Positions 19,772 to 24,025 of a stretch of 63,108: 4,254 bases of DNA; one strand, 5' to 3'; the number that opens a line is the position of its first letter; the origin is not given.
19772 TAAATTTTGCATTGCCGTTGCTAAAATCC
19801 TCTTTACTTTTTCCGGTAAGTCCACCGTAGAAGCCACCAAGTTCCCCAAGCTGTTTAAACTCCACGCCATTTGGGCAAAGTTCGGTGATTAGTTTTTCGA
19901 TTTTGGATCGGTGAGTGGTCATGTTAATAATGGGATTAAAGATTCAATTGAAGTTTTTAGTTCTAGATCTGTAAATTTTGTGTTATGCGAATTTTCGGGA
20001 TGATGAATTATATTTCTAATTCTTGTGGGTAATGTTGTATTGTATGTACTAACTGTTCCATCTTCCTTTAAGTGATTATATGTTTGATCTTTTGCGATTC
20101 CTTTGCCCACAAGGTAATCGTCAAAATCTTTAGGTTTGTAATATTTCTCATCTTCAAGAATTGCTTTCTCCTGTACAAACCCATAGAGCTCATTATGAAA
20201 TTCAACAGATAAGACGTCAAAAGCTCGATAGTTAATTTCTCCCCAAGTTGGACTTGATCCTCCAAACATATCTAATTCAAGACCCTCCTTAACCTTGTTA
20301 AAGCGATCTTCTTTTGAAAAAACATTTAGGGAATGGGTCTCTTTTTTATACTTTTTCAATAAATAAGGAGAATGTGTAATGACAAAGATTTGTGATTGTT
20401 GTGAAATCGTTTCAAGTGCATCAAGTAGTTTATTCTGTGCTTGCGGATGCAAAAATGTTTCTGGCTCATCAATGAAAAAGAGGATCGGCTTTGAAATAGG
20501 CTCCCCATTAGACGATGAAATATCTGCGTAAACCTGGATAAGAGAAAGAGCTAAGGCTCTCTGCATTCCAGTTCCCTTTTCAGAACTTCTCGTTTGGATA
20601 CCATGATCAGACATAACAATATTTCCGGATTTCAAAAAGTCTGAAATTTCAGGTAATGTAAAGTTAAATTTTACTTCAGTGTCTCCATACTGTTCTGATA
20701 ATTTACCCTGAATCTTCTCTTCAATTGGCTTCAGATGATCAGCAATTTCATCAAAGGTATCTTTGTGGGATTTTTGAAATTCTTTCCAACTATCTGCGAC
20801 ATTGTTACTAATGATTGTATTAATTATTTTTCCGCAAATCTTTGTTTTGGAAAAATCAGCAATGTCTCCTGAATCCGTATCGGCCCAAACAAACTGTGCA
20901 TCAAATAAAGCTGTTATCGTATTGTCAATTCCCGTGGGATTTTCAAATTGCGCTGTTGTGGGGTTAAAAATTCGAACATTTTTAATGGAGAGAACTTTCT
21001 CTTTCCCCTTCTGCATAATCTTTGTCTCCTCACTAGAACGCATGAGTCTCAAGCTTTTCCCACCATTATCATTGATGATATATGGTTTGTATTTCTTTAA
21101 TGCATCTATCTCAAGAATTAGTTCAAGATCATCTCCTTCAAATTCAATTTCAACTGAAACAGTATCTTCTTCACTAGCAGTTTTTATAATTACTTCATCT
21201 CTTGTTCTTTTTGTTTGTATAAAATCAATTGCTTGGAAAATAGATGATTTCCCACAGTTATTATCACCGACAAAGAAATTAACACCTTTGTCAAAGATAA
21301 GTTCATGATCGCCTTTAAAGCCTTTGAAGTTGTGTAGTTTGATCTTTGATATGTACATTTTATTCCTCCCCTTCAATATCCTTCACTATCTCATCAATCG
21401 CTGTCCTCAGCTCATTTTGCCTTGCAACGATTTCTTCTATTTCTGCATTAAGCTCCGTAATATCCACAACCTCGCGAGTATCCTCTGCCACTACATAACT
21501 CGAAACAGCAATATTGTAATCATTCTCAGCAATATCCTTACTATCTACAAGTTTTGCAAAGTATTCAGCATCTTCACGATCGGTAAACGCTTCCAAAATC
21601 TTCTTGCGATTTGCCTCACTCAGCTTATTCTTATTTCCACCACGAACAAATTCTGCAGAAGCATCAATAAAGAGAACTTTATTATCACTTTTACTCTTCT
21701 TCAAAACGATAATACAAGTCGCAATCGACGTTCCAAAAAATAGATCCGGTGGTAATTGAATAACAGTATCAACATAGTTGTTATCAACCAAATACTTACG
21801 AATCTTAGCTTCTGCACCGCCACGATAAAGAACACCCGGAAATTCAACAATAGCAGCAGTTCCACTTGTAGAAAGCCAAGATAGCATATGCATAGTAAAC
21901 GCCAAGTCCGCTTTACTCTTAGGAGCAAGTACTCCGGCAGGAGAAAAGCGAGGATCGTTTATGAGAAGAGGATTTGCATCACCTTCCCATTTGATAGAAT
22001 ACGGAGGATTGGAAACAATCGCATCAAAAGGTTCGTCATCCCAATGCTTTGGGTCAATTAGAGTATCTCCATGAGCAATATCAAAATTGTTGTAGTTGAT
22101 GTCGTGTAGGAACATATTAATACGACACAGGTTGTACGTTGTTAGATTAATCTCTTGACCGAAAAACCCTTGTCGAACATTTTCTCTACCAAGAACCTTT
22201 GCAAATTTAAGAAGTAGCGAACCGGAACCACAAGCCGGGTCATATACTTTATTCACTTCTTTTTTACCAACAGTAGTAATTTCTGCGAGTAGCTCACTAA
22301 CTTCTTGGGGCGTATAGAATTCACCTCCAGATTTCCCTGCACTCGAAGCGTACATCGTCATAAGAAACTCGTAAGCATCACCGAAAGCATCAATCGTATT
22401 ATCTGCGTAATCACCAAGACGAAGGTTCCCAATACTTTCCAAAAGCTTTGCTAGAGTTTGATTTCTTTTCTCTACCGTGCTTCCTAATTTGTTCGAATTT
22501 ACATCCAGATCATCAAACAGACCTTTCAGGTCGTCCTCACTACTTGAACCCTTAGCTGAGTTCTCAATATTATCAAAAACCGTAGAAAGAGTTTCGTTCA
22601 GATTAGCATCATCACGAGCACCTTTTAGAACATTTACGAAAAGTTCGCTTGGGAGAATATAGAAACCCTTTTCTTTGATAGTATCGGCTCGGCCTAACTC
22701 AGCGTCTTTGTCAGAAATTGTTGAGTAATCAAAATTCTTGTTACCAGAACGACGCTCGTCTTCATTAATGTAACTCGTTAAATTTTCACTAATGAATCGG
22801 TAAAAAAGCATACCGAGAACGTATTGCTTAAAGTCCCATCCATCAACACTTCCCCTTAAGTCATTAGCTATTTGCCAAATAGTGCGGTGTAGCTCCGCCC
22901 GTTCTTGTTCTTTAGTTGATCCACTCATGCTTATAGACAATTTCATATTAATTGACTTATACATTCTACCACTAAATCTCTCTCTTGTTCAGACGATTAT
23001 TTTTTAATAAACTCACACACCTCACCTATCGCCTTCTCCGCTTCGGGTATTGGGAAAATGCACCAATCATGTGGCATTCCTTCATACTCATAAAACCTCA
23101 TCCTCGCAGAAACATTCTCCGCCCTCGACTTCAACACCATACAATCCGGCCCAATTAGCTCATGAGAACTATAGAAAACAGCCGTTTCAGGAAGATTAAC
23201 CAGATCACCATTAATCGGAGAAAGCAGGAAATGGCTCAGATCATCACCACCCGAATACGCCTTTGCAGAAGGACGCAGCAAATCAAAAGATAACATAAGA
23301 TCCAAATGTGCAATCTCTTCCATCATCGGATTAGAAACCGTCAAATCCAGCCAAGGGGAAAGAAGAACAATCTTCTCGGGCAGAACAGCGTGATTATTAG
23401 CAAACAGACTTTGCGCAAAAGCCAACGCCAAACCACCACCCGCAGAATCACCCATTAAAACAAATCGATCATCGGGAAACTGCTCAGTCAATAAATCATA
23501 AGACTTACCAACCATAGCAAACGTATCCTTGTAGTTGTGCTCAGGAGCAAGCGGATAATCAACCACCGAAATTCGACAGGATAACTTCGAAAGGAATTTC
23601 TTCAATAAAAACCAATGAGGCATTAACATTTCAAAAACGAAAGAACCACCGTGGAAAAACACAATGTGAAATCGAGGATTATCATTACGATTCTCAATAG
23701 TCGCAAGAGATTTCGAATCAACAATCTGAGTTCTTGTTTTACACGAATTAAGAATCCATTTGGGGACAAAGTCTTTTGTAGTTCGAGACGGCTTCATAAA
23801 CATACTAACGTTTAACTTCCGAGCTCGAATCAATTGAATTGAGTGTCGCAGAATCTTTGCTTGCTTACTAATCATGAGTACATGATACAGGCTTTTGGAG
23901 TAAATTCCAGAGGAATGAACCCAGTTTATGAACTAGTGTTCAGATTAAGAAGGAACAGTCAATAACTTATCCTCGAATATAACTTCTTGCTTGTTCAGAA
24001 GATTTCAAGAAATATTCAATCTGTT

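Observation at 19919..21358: ABC/OLD-type ATPase with an HEPN-like C-terminal module wedged between hsdM and hsdS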

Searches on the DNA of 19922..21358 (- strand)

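Call 60: search_dna_similar(query=L084:7001-8464:+, collection=ecoli_genomes, mode=distant, max_rows=12)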
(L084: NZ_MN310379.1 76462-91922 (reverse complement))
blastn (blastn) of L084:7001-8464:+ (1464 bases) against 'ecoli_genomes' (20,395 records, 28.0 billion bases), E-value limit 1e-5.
Records with a match: 10; places in all: 10; records where one place covers at least 80% of the query: 0.
Genomes with a match: 10 of 5426; with a place that covers at least 80% of the query: 0. Places per genome that has any: lowest 1, median 1, highest 1. On chromosomes: 10 places; on plasmids: 0.
Best place of each record, by identity: 60-80% 10.
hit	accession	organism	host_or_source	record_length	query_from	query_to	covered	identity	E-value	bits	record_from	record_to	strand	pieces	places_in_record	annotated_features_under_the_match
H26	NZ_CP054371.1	Escherichia coli strain SCU-316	Homo sapiens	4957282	1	1231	67%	69.9%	1e-78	404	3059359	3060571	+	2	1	ATP-dependent nuclease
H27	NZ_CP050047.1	Escherichia coli strain 90-1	broiler chicken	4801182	1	1233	67%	69.1%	4e-71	378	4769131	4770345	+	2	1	ATP-dependent nuclease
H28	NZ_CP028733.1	Escherichia coli strain H2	Homo sapiens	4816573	1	1233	67%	69.1%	4e-71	378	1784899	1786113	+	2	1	ATP-dependent nuclease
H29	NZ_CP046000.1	Escherichia coli strain 1916D18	swine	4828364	1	1233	67%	69.0%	5e-70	374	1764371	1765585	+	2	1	ATP-dependent nuclease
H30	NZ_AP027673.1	Escherichia coli strain PSS-07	Homo sapiens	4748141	1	1233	67%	69.0%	5e-70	374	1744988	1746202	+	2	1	ATP-dependent nuclease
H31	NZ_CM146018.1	Escherichia coli strain XPFI_3_2_complete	Tool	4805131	1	1233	67%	69.0%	5e-70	374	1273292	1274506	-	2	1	ATP-dependent nuclease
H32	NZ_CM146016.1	Escherichia coli strain YJR_complete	Tool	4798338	1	1233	67%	69.0%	5e-70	374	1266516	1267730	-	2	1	ATP-dependent nuclease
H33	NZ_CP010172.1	Escherichia coli strain H8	not applicable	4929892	1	1233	67%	68.6%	1e-64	356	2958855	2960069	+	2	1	ATP-dependent nuclease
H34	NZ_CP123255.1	Escherichia coli strain YZMc17-1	chicken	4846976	1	1233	67%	68.6%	1e-64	356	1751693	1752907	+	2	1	ATP-dependent nuclease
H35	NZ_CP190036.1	Escherichia coli strain EC17CM12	chicken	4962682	1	1233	67%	68.6%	1e-64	356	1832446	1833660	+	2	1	ATP-dependent nuclease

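Call 62: get_annotated_region(hit=H26, flank=8000)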
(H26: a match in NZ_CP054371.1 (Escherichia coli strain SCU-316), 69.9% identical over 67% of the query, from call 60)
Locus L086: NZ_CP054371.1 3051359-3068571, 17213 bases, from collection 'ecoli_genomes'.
description: Escherichia coli strain SCU-316 chromosome, complete genome
organism: Escherichia coli strain SCU-316 (NCBI taxid 562)
replicon: chromosome; assembly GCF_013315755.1
host: Homo sapiens; source: rectal swab from healthy college student; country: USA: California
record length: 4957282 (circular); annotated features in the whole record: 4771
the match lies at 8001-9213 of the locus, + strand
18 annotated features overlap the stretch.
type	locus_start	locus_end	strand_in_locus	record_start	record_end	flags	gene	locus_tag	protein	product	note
CDS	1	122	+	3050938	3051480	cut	yehD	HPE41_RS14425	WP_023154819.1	fimbrial protein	-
CDS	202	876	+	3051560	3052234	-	yehC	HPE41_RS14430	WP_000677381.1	fimbria/pilus periplasmic chaperone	-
CDS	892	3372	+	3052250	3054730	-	yehB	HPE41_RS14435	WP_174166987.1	fimbrial biogenesis outer membrane usher protein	-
CDS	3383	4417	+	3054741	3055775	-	-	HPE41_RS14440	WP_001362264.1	fimbrial protein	-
CDS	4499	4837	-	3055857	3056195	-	rcnB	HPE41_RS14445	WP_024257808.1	Ni(II)/Co(II) efflux transporter accessory subunit RcnB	-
CDS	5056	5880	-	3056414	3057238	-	rcnA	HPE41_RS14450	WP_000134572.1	nickel/cobalt efflux protein RcnA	-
CDS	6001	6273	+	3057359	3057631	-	rcnR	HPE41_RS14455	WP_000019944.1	Ni(II)/Co(II)-binding transcriptional repressor RcnR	-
CDS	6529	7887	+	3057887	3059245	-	-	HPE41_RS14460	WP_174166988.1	integrase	-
CDS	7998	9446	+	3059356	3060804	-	-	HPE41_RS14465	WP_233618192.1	ATP-dependent nuclease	-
CDS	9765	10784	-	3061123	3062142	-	-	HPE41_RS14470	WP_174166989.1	major capsid protein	-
CDS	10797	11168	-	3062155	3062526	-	-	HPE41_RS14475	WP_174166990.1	hypothetical protein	-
CDS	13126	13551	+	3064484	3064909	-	-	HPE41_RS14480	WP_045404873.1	hypothetical protein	-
CDS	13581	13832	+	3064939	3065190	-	-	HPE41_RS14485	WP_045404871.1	hypothetical protein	-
CDS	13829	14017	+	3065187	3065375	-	-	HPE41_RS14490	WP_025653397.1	hypothetical protein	-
CDS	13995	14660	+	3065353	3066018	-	-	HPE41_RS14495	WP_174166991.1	helix-turn-helix domain-containing protein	-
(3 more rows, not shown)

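Call 63: get_annotated_region(hit=H27, flank=8000)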
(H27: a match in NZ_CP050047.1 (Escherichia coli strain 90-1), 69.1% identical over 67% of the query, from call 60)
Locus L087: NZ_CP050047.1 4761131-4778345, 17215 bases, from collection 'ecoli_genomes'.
description: Escherichia coli strain 90-1 chromosome, complete genome
organism: Escherichia coli strain 90-1 (NCBI taxid 562)
replicon: chromosome; assembly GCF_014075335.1
host: broiler chicken; source: -; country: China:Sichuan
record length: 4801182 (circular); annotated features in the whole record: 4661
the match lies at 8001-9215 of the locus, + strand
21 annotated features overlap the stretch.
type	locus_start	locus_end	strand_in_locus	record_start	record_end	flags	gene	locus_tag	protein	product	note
CDS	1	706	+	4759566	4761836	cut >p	yehB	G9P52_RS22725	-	fimbrial biogenesis outer membrane usher protein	incomplete; partial in the middle of a contig; missing C-terminus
CDS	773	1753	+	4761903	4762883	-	-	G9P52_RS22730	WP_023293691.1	IS5-like element ISKpn26 family transposase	-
CDS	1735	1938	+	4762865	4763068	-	-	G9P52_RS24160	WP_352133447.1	hypothetical protein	-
CDS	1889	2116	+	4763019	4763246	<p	-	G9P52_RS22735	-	FimD/PapC C-terminal domain-containing protein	incomplete; partial in the middle of a contig; missing N-terminus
CDS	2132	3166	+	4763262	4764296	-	yehA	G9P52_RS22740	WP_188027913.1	putative fimbrial-like adhesin protein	-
CDS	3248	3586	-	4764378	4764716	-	rcnB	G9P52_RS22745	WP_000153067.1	Ni(II)/Co(II) efflux transporter accessory subunit RcnB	-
CDS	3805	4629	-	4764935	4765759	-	rcnA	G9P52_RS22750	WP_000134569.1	nickel/cobalt efflux protein RcnA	-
CDS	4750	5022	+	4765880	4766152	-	rcnR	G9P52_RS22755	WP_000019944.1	Ni(II)/Co(II)-binding transcriptional repressor RcnR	-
CDS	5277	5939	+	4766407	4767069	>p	-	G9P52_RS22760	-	hypothetical protein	incomplete; partial in the middle of a contig; missing C-terminus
CDS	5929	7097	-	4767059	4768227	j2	-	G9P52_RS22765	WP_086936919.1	IS3-like element IS911 family transposase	programmed frameshift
CDS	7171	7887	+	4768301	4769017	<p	-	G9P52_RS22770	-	tyrosine-type recombinase/integrase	incomplete; partial in the middle of a contig; missing N-terminus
CDS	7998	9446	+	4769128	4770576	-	-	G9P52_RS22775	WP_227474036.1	ATP-dependent nuclease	-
CDS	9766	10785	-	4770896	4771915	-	-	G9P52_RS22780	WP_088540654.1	major capsid protein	-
CDS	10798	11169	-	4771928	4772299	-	-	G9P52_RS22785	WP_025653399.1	hypothetical protein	-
CDS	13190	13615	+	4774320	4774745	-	-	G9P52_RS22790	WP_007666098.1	hypothetical protein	-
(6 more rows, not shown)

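Call 67: search_dna_similar(query=L086:7998-9446:+, collection=ecoli_genomes, mode=distant, max_rows=60, rows=spread)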
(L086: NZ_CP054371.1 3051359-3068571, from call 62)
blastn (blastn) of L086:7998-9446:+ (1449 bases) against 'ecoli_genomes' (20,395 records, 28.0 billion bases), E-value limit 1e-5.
Records with a match: 10; places in all: 10; records where one place covers at least 80% of the query: 10.
Genomes with a match: 10 of 5426; with a place that covers at least 80% of the query: 10. Places per genome that has any: lowest 1, median 1, highest 1. On chromosomes: 10 places; on plasmids: 0.
Best place of each record, by identity: >=99% 1; 90-95% 9.
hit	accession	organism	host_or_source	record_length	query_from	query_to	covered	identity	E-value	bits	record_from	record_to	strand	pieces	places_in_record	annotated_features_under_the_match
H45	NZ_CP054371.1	Escherichia coli strain SCU-316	Homo sapiens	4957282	1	1449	100%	100.0%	0e+0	2614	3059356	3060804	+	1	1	ATP-dependent nuclease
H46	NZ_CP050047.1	Escherichia coli strain 90-1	broiler chicken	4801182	1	1449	100%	94.7%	0e+0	2267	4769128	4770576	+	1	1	ATP-dependent nuclease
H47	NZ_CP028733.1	Escherichia coli strain H2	Homo sapiens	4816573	1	1449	100%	94.7%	0e+0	2267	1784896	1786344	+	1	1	ATP-dependent nuclease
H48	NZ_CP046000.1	Escherichia coli strain 1916D18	swine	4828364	1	1449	100%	94.6%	0e+0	2262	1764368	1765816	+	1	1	ATP-dependent nuclease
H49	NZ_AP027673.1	Escherichia coli strain PSS-07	Homo sapiens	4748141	1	1449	100%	94.6%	0e+0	2262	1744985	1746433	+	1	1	ATP-dependent nuclease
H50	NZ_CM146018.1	Escherichia coli strain XPFI_3_2_complete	Tool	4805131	1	1449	100%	94.6%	0e+0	2262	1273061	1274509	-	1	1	ATP-dependent nuclease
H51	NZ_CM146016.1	Escherichia coli strain YJR_complete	Tool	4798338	1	1449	100%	94.6%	0e+0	2262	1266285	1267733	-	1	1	ATP-dependent nuclease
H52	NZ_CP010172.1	Escherichia coli strain H8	not applicable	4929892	1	1439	99%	93.1%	0e+0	2150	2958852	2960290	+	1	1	ATP-dependent nuclease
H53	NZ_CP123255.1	Escherichia coli strain YZMc17-1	chicken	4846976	1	1439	99%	93.1%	0e+0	2150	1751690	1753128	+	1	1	ATP-dependent nuclease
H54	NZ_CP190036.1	Escherichia coli strain EC17CM12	chicken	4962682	1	1439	99%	93.1%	0e+0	2150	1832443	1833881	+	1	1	ATP-dependent nuclease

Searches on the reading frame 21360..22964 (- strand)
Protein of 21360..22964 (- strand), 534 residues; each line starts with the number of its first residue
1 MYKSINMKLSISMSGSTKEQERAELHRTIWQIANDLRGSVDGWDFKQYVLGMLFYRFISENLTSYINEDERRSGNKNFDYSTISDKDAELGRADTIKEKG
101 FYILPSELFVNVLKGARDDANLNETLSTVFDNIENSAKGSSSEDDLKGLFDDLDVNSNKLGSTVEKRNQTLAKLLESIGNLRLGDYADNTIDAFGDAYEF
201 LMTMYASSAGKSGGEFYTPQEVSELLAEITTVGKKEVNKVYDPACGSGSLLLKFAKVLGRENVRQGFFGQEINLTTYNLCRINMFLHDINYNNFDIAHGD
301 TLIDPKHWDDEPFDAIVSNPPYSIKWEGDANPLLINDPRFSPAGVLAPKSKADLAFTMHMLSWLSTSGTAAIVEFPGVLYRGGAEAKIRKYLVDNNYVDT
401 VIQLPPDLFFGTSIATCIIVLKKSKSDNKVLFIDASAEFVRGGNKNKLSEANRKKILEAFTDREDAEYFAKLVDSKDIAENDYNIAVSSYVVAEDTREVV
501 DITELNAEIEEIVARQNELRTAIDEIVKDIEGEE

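Call 3: search_protein_families(library=pfam, proteins=[window:21360-22964:-], max_evalue=0.01)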
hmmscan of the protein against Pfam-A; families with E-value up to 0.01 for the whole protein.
window:21360-22964:- (534 aa): 6 families
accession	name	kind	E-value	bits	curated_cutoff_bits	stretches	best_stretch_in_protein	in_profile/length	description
PF02384.22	N6_Mtase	-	1.6e-115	386.2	20.4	1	190-498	2-310/311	N-6 DNA Methylase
PF12161.14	HsdM_N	-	2e-21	77.5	24.5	1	25-177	1-134/135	HsdM N-terminal domain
PF07669.17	Eco57I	-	0.00036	21.1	25.3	1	290-404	47-165/171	Eco57I restriction-modification methylase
PF05175.20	MTS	-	0.00036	20.7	23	1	231-323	26-109/170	Methyltransferase small domain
PF13847.12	Methyltransf_31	-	0.00056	20.1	27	1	237-319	4-81/145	Methyltransferase domain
PF01170.24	UPF0020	-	0.002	18.3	22.3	0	233-324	25-133/197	RMKL-like, methyltransferase domain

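Call 4: search_protein_families(library=padloc, proteins=[window:21360-22964:-], max_evalue=0.01)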
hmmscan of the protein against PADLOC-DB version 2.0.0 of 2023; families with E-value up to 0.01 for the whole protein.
window:21360-22964:- (534 aa): 46 families (the best 25 are shown)
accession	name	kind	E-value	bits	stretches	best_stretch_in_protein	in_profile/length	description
PDLC03022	MTase_I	-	4.6e-133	443.4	1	22-503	3-486/857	Type I methyltransferase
PDLC03027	MTase_I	-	1.9e-100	335.6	2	127-505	71-452/810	Type I methyltransferase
PDLC03031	MTase_I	-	1.1e-83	279.9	1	24-502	7-495/834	Type I methyltransferase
PDLC03032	MTase_I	-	7.1e-70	234.2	2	131-503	75-451/1001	Type I methyltransferase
PDLC03020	MTase_I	-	5e-62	208.3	1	24-411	5-393/410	Type I methyltransferase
PDLC03033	MTase_I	-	1.1e-54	184.3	1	33-530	21-531/541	Type I methyltransferase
PDLC03240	MTase_II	-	5.4e-53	178.6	1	24-532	7-509/511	Type II methyltransferase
PDLC03038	MTase_I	-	8.9e-53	177.3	1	24-511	8-470/896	Type I methyltransferase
PDLC03029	MTase_I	-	1.1e-52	177.4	1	20-501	4-488/661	Type I methyltransferase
PDLC03039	MTase_I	-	2.9e-52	175.8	1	23-530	5-490/708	Type I methyltransferase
PDLC04134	mad2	-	9.9e-52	174.4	1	11-461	124-485/492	mads_2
PDLC03021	MTase_I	-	3.6e-51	172.5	1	127-527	88-489/491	Type I methyltransferase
PDLC03019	MTase_I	-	7.1e-51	171.5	1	27-523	10-495/932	Type I methyltransferase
PDLC03028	MTase_I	-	1e-48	164.2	1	25-515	729-1214/1236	Type I methyltransferase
PDLC03035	MTase_I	-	3.2e-37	126.4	1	20-494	5-451/653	Type I methyltransferase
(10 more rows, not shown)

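Call 5: search_protein_families(library=ncbifam, proteins=[window:21360-22964:-], max_evalue=0.01)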
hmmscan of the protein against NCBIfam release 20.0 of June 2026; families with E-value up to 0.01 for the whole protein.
window:21360-22964:- (534 aa): 7 families
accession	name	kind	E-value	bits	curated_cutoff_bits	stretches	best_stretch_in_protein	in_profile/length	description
TIGR00497.1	hsdM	equivalog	4.2e-232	771.4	242.75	1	21-520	1-515/515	type I restriction-modification system subunit M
NF047738.1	antiphage_MADS2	equivalog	5.1e-12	44.9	720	2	180-259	280-354/654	methylation-associated defense system DNA methyltransferase MAD2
TIGR02987.1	met_A_Alw26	exception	6.9e-11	41.6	353.5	1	211-323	1-123/523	Alw26I/Eco31I/Esp3I family type II restriction adenine-specific DNA-methyltransferase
TIGR03534.1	RF_mod_PrmC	equivalog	5.5e-09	35.8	199.1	1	228-322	83-166/253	peptide chain release factor N(5)-glutamine methyltransferase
NF033452.1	BREX_1_MTaseX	exception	1.1e-06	26.8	500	1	312-472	507-666/1210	BREX-1 system adenine-specific DNA-methyltransferase PglX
TIGR03533.1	L3_gln_methyl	equivalog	0.0021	17.4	229.7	1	232-323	117-200/284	50S ribosomal protein L3 N(5)-glutamine methyltransferase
TIGR01177.1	TIGR01177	hypoth_equivalog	0.0048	16.2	316.55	0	233-325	179-261/330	TIGR01177 family methyltransferase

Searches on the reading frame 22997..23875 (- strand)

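Call 3: search_protein_families(library=pfam, proteins=[window:22997-23875:-], max_evalue=0.01)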
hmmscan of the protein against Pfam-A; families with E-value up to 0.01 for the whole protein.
window:22997-23875:- (292 aa): 5 families
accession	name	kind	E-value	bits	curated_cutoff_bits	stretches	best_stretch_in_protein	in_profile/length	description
PF07859.19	Abhydrolase_3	-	8e-35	120.9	25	1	71-272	1-209/210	alpha/beta hydrolase fold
PF10340.15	Say1_Mug180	-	2.5e-15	56.7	21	1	70-183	124-242/374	Steryl acetyl hydrolase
PF12146.15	Hydrolase_4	-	0.0017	18.1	27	1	125-191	65-125/239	Serine aminopeptidase, S33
PF00561.26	Abhydrolase_1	-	0.0042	17.2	25.8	0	116-174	47-102/245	alpha/beta hydrolase fold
PF00975.26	Thioesterase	-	0.0045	17.7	26.4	0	96-164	24-94/226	Thioesterase domain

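Call 4: search_protein_families(library=padloc, proteins=[window:22997-23875:-], max_evalue=0.01)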
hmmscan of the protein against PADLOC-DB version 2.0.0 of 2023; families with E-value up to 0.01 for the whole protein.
window:22997-23875:- (292 aa): 0 families

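Call 5: search_protein_families(library=ncbifam, proteins=[window:22997-23875:-], max_evalue=0.01)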
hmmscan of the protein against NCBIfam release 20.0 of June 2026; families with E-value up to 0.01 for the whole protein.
window:22997-23875:- (292 aa): 8 families
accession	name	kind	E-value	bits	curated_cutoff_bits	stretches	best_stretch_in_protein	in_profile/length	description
NF058651.1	GESAG_HSLs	subfamily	4e-34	118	430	1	64-291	63-293/296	GESAG motif subfamily hormone-sensitive lipase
NF052352.1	TriaclglyLipLipYMycb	equivalog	2.9e-25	89.2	450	1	70-274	190-380/397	triacylglycerol lipase LipY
NF058649.1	GTSAG_HSLs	subfamily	3e-19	69.6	380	1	100-292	121-310/312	GTSAG motif subfamily hormone-sensitive lipase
NF058653.1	LipP1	equivalog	3.2e-19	68.9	350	1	63-288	66-298/300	LipP1 family hormone-sensitive lipase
NF007547.0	PRK10162.1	equivalog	9e-09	34.7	389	1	63-271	79-294/321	acetyl esterase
NF058650.1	GCSAG_HSLs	subfamily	6.1e-07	29.3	410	1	72-291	89-310/314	GCSAG motif subfamily hormone-sensitive lipase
NF033149.0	CHL_hydrolase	equivalog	8.4e-07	28.2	500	1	65-237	73-250/310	chloramphenicol hydrolase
NF058665.1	HaHSL_fam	equivalog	2.3e-05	23.9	320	1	66-180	59-173/260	hormone-sensitive lipase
